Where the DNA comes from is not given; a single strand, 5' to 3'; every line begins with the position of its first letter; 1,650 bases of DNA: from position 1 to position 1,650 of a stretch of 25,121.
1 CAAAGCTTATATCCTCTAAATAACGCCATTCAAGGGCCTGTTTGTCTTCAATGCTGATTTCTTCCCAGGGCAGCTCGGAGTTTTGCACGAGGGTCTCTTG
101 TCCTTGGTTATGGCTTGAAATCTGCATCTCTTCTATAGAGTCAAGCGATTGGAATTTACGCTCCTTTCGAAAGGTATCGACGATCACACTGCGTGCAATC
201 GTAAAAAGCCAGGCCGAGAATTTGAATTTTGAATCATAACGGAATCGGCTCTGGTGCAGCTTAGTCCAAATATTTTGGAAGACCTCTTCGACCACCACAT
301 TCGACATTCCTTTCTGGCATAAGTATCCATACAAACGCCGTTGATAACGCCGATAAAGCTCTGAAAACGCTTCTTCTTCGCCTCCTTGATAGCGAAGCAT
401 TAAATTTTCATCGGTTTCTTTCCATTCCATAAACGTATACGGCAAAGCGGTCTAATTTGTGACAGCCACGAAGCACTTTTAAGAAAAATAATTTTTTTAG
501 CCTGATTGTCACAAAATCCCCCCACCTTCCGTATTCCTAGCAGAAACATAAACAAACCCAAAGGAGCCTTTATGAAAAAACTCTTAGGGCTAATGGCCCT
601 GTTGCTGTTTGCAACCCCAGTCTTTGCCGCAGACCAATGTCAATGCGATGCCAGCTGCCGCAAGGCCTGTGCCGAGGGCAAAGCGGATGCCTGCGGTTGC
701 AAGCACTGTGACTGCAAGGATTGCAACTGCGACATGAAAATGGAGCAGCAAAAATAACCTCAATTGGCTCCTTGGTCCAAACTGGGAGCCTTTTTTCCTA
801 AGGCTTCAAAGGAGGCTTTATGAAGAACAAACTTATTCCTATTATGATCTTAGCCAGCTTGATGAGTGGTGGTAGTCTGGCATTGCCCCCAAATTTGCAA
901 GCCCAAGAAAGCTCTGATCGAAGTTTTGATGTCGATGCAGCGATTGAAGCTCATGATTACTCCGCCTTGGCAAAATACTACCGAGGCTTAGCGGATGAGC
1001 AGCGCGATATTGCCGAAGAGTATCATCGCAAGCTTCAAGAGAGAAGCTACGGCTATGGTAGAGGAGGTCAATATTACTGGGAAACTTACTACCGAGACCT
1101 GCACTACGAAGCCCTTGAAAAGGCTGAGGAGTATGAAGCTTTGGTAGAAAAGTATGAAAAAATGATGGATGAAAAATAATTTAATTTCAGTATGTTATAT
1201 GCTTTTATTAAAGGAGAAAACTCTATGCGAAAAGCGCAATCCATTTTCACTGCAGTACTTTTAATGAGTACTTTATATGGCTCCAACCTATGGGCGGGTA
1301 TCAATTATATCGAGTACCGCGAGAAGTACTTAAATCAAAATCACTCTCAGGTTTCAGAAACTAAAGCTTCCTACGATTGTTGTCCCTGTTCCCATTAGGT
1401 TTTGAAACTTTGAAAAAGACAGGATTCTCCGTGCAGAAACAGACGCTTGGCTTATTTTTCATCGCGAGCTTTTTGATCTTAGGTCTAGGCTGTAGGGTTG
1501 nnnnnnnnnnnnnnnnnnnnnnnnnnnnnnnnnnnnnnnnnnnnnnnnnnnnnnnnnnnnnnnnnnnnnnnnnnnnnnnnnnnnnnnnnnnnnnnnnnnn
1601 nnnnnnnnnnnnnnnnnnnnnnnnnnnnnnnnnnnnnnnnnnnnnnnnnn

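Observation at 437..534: Back-to-back identical ECF-type promoters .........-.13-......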

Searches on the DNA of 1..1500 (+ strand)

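Call 53: search_dna_similar(query=window:1-1400:+, collection=plasmids, mode=distant, max_rows=10)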
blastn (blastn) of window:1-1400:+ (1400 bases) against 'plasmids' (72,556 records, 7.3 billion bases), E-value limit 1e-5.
No match.

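Call 79: search_rna_families(source=window, start=1, end=1500, threshold=evalue, max_evalue=1)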
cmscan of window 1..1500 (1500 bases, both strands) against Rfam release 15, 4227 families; matches with E-value up to 1: 0.
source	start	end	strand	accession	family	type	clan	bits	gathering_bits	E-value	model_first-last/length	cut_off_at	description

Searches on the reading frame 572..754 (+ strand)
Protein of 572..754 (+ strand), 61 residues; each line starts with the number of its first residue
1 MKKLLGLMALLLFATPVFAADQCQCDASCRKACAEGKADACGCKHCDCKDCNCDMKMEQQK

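Call 11: search_protein_families(library=pfam, proteins=[window:572-754:+], max_evalue=0.01)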
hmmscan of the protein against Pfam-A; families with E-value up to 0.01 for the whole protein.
window:572-754:+ (61 aa): 1 family
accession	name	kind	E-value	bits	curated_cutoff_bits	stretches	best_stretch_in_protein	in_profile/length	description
PF12749.12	Metallothio_Euk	-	0.0027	18.1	22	1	19-54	14-53/59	Eukaryotic metallothionein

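Call 12: search_protein_families(library=ncbifam, proteins=[window:572-754:+], max_evalue=0.01)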
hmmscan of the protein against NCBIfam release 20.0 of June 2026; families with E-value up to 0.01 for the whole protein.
window:572-754:+ (61 aa): 0 families

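Call 56: find_homologous_proteins(query=window:572-754:+, max_evalue=0.01)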
Query seq(61 aa) (61 aa): 1 proteins with E <= 0.01 among 5 candidates.
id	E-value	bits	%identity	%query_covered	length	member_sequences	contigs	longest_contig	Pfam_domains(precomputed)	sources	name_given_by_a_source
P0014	1.3e-32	128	100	100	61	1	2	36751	-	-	-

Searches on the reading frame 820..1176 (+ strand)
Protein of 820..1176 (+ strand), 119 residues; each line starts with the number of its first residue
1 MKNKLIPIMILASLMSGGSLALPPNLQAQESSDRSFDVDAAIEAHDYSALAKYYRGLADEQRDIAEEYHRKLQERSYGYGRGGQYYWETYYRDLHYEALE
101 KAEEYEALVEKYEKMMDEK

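Call 7: find_encoding_contigs(protein=window:820-1176:+, flank=10000, max_places=6)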
Protein seq(119 aa) (119 aa): 2 contigs read that carry it; 2 places shown.
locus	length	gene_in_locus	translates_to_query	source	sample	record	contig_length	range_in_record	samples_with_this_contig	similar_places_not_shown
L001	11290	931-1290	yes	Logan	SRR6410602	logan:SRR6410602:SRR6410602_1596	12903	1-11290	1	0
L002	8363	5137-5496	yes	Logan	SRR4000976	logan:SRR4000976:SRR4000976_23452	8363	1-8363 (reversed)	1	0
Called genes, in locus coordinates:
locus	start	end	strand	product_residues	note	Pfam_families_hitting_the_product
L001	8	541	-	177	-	PF04542:Sigma70_r2, PF08281:Sigma70_r4_2, PF04545:Sigma70_r4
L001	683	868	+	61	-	-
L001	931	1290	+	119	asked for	-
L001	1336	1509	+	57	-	-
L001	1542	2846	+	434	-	PF02321:OEP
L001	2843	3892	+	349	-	PF19335:HMBD, PF25869:3HB_CusB, PF25954:Beta-barrel_RND_2, PF25975:CzcB_C (weak)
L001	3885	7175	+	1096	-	PF00873:ACR_tran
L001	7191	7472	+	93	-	-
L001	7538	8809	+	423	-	PF02321:OEP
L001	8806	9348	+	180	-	PF25989:YknX_C (weak)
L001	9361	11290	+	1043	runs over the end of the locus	PF00873:ACR_tran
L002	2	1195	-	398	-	?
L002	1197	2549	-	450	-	PF02321:OEP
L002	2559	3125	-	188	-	PF06197:DUF998 (weak), PF09990:DUF2231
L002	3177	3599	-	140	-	-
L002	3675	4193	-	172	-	-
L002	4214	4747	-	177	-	PF04542:Sigma70_r2, PF08281:Sigma70_r4_2, PF04545:Sigma70_r4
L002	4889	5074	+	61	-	-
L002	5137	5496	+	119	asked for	-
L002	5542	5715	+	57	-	-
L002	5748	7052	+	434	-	PF02321:OEP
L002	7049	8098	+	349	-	PF19335:HMBD, PF25869:3HB_CusB, PF25954:Beta-barrel_RND_2, PF25975:CzcB_C (weak)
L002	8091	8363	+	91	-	?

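Call 11: search_protein_families(library=pfam, proteins=[L002:4217-4747:-, L002:3678-4217:-, L002:3180-3599:-, L002:2562-3125:-, window:820-1176:+], max_evalue=0.01)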
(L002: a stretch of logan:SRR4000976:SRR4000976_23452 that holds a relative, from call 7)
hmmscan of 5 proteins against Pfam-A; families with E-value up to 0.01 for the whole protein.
L002:4217-4747:- (177 aa): 5 families
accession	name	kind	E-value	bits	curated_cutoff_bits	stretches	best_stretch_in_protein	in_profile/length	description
PF04542.20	Sigma70_r2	-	1.2e-13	51.1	24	1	25-92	1-70/71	Sigma-70 region 2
PF08281.18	Sigma70_r4_2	-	1.5e-11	44.2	25.7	1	126-168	12-54/54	Sigma-70, region 4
PF04545.22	Sigma70_r4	-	5.3e-11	42.3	24.1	1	128-170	8-50/50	Sigma-70, region 4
PF13404.12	HTH_AsnC-type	-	0.00064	19.9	27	1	141-163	18-40/42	AsnC-type helix-turn-helix domain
PF07638.17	Sigma70_ECF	-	0.006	16.9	21.1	0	22-169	19-180/185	ECF sigma factor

L002:3678-4217:- (180 aa): 0 families

L002:3180-3599:- (140 aa): 0 families

L002:2562-3125:- (188 aa): 2 families
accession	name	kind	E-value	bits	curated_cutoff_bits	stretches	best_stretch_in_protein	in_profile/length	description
PF09990.14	DUF2231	-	1.4e-19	70.9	26.4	1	18-151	5-138/139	Predicted membrane protein (DUF2231)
PF06197.19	DUF998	-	1.7e-05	25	30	1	24-133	42-151/184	Protein of unknown function (DUF998)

window:820-1176:+ (119 aa): 0 families

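Call 12: search_protein_families(library=ncbifam, proteins=[L002:4217-4747:-, L002:3678-4217:-, L002:3180-3599:-, window:820-1176:+], max_evalue=0.01)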
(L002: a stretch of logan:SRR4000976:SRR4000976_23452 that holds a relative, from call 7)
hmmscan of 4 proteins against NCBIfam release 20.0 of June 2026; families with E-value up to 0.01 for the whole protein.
L002:4217-4747:- (177 aa): 90 families (the best 25 are shown)
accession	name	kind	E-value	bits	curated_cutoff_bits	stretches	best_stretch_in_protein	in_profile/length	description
NF009166.1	PRK12513.1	equivalog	2.3e-30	105.7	206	1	4-171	6-185/193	RNA polymerase sigma factor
TIGR02937.1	sigma70-ECF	superfamily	2.3e-21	76.1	42.9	1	20-170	1-163/165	sigma-70 family RNA polymerase sigma factor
TIGR02952.1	Sig70_famx2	equivalog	7.9e-20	71.4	206.45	1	13-170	4-168/170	ECF subfamily RNA polymerase sigma factor, BldN family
NF007216.0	PRK09638.1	equivalog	3e-18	66.2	194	1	6-174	4-176/180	RNA polymerase sigma factor SigY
NF009171.0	PRK12518.1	equivalog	1.2e-17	64.4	208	1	4-173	11-184/191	RNA polymerase sigma factor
TIGR02959.1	SigZ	equivalog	4e-17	62.6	168.65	1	27-172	2-148/170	RNA polymerase sigma factor SigZ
TIGR02985.1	Sig70_bacteroi1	subfamily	7.4e-17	62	126.4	1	20-170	1-160/162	RNA polymerase sigma-70 factor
NF007215.0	PRK09637.1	equivalog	1e-16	61.4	212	1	23-172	4-154/181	RNA polymerase sigma factor SigZ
NF009172.0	PRK12519.1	subfamily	1.1e-16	61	222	1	4-171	13-188/194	RNA polymerase sigma factor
NF058625.1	sigma_PG0214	equivalog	2.8e-16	59.7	130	1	19-176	3-165/170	GFO_1088 family ECF-type sigma factor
TIGR02950.1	SigM_subfam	subfamily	5.3e-16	58.9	147.95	1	23-170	3-156/159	RNA polymerase sigma factor, SigM family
NF009195.0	PRK12543.1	subfamily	1.4e-15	57.3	197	1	6-170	6-176/192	RNA polymerase sigma factor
NF007223.0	PRK09641.1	equivalog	4.1e-15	56.1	209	1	11-171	9-183/187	RNA polymerase sigma factor SigW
NF009167.0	PRK12514.1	equivalog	1.3e-14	54.6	265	1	8-171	8-177/180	RNA polymerase sigma factor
NF007222.0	PRK09640.1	equivalog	1.7e-14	53.8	194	1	20-173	26-183/188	RNA polymerase sigma factor SigX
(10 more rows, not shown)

L002:3678-4217:- (180 aa): 0 families

L002:3180-3599:- (140 aa): 0 families

window:820-1176:+ (119 aa): 0 families

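Call 34: find_homologous_proteins(query=L002:3678-4217:-, max_evalue=0.001)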
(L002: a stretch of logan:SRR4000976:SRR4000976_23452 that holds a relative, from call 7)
Query L002:3678-4217:- (180 aa): 3 proteins with E <= 0.001 among 383 candidates.
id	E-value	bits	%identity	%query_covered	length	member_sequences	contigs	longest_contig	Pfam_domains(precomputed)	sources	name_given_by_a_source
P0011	1.3e-107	375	100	96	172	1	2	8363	-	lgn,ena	-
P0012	2.0e-55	205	54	94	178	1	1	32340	-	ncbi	-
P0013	4.0e-53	198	54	94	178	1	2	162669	-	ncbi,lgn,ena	-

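Call 44: search_protein_families(library=pfam, alignment_id=A2, max_evalue=5)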
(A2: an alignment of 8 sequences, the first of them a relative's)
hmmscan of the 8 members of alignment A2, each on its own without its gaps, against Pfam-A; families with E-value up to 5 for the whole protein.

A. member 1, L002:3678-4217:- (180 aa): 3 families
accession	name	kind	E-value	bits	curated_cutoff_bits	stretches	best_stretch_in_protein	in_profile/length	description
PF20594.3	DUF6794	-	0.17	12.3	27.1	1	3-32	54-83/83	Domain of unknown function (DUF6794)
PF19529.4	DUF6057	-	3.8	6.7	29.8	1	38-168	100-240/569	Family of unknown function (DUF6057)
PF09843.14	DUF2070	-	4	6.1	30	1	74-163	37-121/561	Predicted membrane protein (DUF2070)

B. families by the number of members that match (of 8 scanned): 9 families
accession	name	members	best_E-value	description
PF10277.15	Frag1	1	0.043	Frag1/DRAM/Sfk1 family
PF12650.12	DUF3784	1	0.069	Domain of unknown function (DUF3784)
PF20594.3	DUF6794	1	0.17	Domain of unknown function (DUF6794)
PF10726.14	DUF2518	1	0.17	Protein of function (DUF2518)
PF13664.11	DUF4149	1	1.4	Domain of unknown function (DUF4149)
PF13571.11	DUF4133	1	1.6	Domain of unknown function (DUF4133)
PF11992.13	TgpA_N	1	1.7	TgpA N-terminal domain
PF19529.4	DUF6057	1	3.8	Family of unknown function (DUF6057)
PF09843.14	DUF2070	1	4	Predicted membrane protein (DUF2070)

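Call 45: search_solved_structures(query=A2, max_evalue=5)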
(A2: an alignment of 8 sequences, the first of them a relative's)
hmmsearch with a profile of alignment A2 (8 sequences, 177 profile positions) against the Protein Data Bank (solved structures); distinct sequences matched with E-value up to 5: 1.
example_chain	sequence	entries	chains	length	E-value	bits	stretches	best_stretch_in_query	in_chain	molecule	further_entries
7tgg_A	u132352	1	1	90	0.39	13.6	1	11-63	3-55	Geopilin domain 1 protein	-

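Call 65: predict_structure(alignment_id=A3)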
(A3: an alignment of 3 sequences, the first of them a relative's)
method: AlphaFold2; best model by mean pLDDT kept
length: 172 residues; sequences in the alignment: 3
mean_pLDDT: 60.0   pTM: 0.40
mean pLDDT of the five models: 60.0, 58.3, 57.2, 55.7, 55.6
residues with pLDDT >= 90: 0; 70-90: 24; 50-70: 113; < 50: 35
segments of 3 or more residues with pLDDT < 50: 1-5, 54-71, 100-102, 167-172
pLDDT, mean of each block of 10 residues (from residue 1): 49 66 70 71 66 47 43 56 65 56 53 65 62 60 70 72 55 34
secondary structure, 60 per line:
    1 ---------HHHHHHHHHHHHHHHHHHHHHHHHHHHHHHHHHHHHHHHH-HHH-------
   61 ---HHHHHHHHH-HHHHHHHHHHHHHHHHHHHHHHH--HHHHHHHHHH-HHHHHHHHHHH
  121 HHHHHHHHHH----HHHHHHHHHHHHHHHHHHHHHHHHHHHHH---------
elements in order: H10-49 H64-72 H74-96 H99-108 H110-130 H135-163

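Call 66: search_protein_representatives(alignment_id=A3)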
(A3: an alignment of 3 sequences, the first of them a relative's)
Query: 3 sequences, 178 profile positions. Proteins with E-value up to 0.001 (for the whole library): 492; up to 1e-10: 279; up to 1e-30: 2. The best 150 are listed.
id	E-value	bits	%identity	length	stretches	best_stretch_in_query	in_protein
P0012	2.5e-102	356.3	-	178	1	1-178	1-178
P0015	3.4e-39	150.6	-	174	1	1-169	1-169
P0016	1.4e-30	122.6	-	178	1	2-164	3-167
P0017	7.7e-30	120.2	-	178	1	1-168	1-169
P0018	7.6e-29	116.9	-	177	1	2-157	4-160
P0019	4.4e-27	111.2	-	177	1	2-170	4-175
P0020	6.4e-27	110.7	-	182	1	4-159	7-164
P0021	1.2e-26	109.8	-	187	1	3-171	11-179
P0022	2.7e-26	108.6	-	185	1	3-171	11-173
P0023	6.1e-26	107.5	-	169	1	1-165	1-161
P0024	1.4e-25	106.3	-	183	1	3-171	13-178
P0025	1.4e-25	106.2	-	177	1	3-165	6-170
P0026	2.3e-25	105.6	-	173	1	4-171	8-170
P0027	4.3e-25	104.7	-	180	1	2-163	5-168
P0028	1.2e-24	103.2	-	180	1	2-165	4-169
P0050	1.6e-21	93.1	-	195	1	4-170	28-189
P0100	3.0e-18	82.4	-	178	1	2-176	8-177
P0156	5.9e-16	74.9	-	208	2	5-137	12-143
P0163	1.1e-15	74.0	-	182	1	3-167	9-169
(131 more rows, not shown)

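Call 68: search_protein_families(library=pfam, alignment_id=A4, max_evalue=0.01)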
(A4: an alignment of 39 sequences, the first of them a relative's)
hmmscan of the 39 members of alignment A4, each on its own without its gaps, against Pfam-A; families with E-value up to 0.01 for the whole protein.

A. member 1, P0011 (172 aa): 0 families

B. families by the number of members that match (of 39 scanned): 7 families
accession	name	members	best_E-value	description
PF04542.20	Sigma70_r2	1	0.00016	Sigma-70 region 2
PF08281.18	Sigma70_r4_2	1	0.0003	Sigma-70, region 4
PF11145.14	DUF2921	1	0.00072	Transmembrane E3 ligase/DUF2921 transmembrane domain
PF04039.18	MnhB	1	0.00088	Domain related to MnhB subunit of Na+/H+ antiporter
PF03994.20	DUF350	1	0.0016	Domain of Unknown Function (DUF350)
PF13347.12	MFS_2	1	0.0036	MFS/sugar transport protein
PF01925.25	TauE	1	0.0046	Sulfite exporter TauE/SafE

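Call 70: find_encoding_contigs(protein=P0100, flank=2500, max_places=2)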
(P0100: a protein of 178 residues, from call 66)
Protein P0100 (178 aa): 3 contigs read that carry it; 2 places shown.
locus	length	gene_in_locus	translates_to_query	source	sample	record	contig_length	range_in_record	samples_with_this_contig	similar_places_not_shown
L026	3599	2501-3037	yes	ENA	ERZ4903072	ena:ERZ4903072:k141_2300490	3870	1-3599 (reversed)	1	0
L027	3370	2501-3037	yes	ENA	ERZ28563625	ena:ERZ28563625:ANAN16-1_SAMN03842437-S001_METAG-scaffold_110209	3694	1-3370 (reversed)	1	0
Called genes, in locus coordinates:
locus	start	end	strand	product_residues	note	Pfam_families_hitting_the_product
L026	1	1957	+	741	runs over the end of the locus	?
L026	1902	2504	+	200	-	PF04542:Sigma70_r2, PF04545:Sigma70_r4, PF08281:Sigma70_r4_2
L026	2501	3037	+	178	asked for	-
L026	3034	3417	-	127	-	-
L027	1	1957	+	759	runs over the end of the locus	?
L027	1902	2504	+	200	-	PF04542:Sigma70_r2, PF04545:Sigma70_r4, PF08281:Sigma70_r4_2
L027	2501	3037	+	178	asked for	-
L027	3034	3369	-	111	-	?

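Call 71: find_encoding_contigs(protein=P0156, flank=2500, max_places=2)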
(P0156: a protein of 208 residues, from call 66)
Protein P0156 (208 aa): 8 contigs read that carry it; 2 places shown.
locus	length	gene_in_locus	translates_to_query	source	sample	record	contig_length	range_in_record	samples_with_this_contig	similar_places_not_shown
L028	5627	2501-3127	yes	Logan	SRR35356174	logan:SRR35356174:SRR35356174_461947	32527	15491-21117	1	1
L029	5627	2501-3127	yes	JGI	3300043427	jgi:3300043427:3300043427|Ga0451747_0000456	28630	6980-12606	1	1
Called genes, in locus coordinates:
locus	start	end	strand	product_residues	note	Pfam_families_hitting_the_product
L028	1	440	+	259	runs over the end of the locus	PF01026:TatD_DNase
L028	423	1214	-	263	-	PF01980:TrmO_N, PF18389:TrmO_C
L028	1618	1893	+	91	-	-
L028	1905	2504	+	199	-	PF04542:Sigma70_r2, PF04545:Sigma70_r4, PF08281:Sigma70_r4_2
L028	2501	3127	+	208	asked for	-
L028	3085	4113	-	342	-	PF00389:2-Hacid_dh, PF02826:2-Hacid_dh_C, PF03446:NAD_binding_2 (weak)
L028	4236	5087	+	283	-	-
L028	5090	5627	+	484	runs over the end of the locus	PF16683:TGase_elicitor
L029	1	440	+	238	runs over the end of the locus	PF01026:TatD_DNase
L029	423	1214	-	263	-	PF01980:TrmO_N, PF18389:TrmO_C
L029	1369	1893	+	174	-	-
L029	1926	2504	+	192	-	PF04542:Sigma70_r2, PF08281:Sigma70_r4_2, PF04545:Sigma70_r4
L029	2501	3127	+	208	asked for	-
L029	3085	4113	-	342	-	PF00389:2-Hacid_dh, PF02826:2-Hacid_dh_C, PF03446:NAD_binding_2 (weak)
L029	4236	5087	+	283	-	-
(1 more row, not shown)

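Call 74: find_encoding_contigs(protein=P0163, flank=2500, max_places=2)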
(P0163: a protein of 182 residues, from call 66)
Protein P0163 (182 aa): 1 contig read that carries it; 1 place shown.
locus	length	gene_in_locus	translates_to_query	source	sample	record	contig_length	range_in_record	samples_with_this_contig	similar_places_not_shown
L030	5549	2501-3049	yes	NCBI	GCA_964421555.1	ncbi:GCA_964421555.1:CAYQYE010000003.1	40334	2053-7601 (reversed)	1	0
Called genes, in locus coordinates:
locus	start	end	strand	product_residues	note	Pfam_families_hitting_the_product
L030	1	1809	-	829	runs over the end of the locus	PF09371:Tex_N, PF22706:Tex_central_region, PF14639:YqgF, PF16921:Tex_YqgF, PF12836:HHH_3, PF17674:HHH_9, PF00575:S1, PF23459:S1_RRP5 (weak)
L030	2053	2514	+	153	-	PF04542:Sigma70_r2 (weak), PF07638:Sigma70_ECF (weak), PF04545:Sigma70_r4, PF08281:Sigma70_r4_2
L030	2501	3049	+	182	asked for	-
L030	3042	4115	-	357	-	PF01728:FtsJ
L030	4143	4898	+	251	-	-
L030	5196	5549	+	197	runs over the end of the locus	PF14273:DUF4360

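Call 75: find_encoding_contigs(protein=P0050, flank=2500, max_places=2)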
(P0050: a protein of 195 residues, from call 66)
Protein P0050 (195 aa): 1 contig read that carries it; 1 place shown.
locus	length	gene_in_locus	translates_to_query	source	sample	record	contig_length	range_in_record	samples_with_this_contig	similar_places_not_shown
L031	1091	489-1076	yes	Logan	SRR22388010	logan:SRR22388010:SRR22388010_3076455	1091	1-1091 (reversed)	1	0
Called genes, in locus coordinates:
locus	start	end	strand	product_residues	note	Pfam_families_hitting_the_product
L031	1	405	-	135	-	?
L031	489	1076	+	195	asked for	-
